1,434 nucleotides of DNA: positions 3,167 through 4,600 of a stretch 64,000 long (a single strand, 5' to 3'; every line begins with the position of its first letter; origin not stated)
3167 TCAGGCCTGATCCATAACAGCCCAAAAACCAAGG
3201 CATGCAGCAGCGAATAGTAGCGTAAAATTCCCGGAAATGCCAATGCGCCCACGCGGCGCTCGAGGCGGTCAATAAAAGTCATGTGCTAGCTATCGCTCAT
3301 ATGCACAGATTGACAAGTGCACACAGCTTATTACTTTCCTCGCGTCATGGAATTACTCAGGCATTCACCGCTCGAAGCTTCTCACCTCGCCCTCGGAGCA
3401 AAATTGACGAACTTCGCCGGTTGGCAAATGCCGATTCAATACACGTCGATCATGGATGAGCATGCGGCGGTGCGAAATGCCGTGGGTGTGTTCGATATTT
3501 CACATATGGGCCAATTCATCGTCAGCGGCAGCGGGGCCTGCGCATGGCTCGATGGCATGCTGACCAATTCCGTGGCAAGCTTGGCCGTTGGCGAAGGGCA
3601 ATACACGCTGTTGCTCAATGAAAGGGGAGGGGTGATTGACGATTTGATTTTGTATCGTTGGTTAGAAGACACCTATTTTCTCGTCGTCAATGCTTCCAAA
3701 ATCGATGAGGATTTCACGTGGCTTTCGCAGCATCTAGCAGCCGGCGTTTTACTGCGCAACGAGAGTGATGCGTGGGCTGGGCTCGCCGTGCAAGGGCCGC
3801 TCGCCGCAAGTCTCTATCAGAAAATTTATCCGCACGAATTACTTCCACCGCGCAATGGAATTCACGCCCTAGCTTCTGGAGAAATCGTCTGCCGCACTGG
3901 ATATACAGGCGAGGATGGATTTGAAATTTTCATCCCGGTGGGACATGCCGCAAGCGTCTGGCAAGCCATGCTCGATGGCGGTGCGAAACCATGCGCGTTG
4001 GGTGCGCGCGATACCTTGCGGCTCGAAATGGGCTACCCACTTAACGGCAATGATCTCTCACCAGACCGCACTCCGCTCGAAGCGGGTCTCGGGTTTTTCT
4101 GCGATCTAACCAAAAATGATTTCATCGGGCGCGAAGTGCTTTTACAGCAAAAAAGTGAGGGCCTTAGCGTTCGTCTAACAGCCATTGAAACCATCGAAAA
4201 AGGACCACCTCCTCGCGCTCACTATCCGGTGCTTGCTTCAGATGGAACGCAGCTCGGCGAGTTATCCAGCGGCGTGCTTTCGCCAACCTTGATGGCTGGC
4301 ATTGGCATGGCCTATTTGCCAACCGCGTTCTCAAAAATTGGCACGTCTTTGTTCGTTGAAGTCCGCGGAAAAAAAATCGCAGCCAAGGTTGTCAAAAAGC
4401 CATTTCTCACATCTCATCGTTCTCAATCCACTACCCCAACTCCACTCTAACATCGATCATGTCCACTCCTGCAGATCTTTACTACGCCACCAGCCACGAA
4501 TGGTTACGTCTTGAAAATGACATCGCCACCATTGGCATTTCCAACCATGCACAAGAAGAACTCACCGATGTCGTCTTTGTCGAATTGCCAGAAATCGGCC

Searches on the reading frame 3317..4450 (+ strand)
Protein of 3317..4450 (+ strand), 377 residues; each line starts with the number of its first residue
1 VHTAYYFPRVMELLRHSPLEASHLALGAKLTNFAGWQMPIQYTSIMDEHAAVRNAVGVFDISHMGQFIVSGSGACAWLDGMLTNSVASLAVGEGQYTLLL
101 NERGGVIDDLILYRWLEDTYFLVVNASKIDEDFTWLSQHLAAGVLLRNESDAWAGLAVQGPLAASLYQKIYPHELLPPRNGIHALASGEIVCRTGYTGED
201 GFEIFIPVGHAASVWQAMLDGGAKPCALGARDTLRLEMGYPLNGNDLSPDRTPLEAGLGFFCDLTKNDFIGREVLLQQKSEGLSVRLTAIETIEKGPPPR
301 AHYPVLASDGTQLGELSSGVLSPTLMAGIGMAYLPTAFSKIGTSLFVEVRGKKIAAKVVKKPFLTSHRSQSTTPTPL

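Call 39: search_protein_families(library=ncbifam, proteins=[window:3317-4450:+], max_evalue=0.00001)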
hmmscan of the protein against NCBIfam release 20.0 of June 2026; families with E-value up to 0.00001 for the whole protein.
window:3317-4450:+ (377 aa): 8 families
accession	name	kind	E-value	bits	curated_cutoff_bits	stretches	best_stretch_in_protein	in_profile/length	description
NF001567.0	PRK00389.1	subfamily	7.3e-124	413.3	300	1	14-367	3-356/359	glycine cleavage system aminomethyltransferase GcvT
TIGR00528.1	gcvT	equivalog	3.5e-105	351.9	235.85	1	15-364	2-360/362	glycine cleavage system aminomethyltransferase GcvT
NF010093.0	PRK13579.1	equivalog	1.3e-86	290.7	459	1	13-366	8-366/371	glycine cleavage system aminomethyltransferase GcvT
NF053776.1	TmaoDeMthMsil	equivalog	2.1e-47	162.1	1100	1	13-370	384-760/763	trimethylamine N-oxide demethylase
TIGR01372.1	soxA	subfamily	3.2e-39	134.5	1164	1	8-364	601-987/996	sarcosine oxidase subunit alpha family protein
NF009133.0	PRK12486.1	equivalog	4.8e-34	117.8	410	1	33-363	32-368/369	dimethylsulfoniopropionate demethylase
NF047633.1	SyrngDmethDesA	equivalog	4.5e-10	38.6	800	1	38-223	29-228/453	syringate O-demethylase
NF047885.1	VanMgalDeMLigM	equivalog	1.9e-07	30.4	580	1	38-129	28-120/461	vanillate/3-O-methylgallate O-demethylase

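Call 75: find_homologous_proteins(query=window:3317-4450:+, max_evalue=1e-60)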
Query window:3317-4450:+ (377 aa): 7930 proteins with E <= 1e-60 among 8000 candidates; the best 120 are listed.
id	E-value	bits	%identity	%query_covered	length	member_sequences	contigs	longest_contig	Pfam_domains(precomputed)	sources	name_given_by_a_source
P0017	4.7e-245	830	100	97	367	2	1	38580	PF01571.27,PF08669.18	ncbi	-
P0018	1.1e-166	573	70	95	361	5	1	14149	PF01571.27,PF08669.18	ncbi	-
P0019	3.4e-165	568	69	93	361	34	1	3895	PF01571.27,PF08669.18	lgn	-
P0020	7.4e-165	567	67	96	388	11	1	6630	PF01571.27,PF08669.18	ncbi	-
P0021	1.8e-164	565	70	93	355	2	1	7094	PF01571.27,PF08669.18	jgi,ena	-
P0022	2.5e-164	565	68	93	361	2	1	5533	PF01571.27,PF08669.18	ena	-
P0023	7.9e-164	563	68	94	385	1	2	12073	PF01571.27,PF08669.18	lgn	-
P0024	3.9e-163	561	68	94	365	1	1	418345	PF01571.27,PF08669.18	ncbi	ncbi:MAG: glycine cleavage system aminomethyltransferase GcvT [Luteolibacter sp.]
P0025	4.8e-163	561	68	93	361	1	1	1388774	PF01571.27,PF08669.18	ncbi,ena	-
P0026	4.0e-162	558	69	93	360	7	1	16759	PF01571.27,PF08669.18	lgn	-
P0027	4.2e-162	557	68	94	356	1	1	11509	PF01571.27,PF08669.18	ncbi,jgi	-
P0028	4.9e-162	557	68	93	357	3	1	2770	PF01571.27,PF08669.18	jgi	-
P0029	5.2e-162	557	69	93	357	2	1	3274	PF01571.27,PF08669.18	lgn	-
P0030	7.2e-162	557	68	94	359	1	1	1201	PF01571.27,PF08669.18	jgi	jgi:aminomethyltransferase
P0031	7.6e-162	557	67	94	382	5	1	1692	PF01571.27,PF08669.18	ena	-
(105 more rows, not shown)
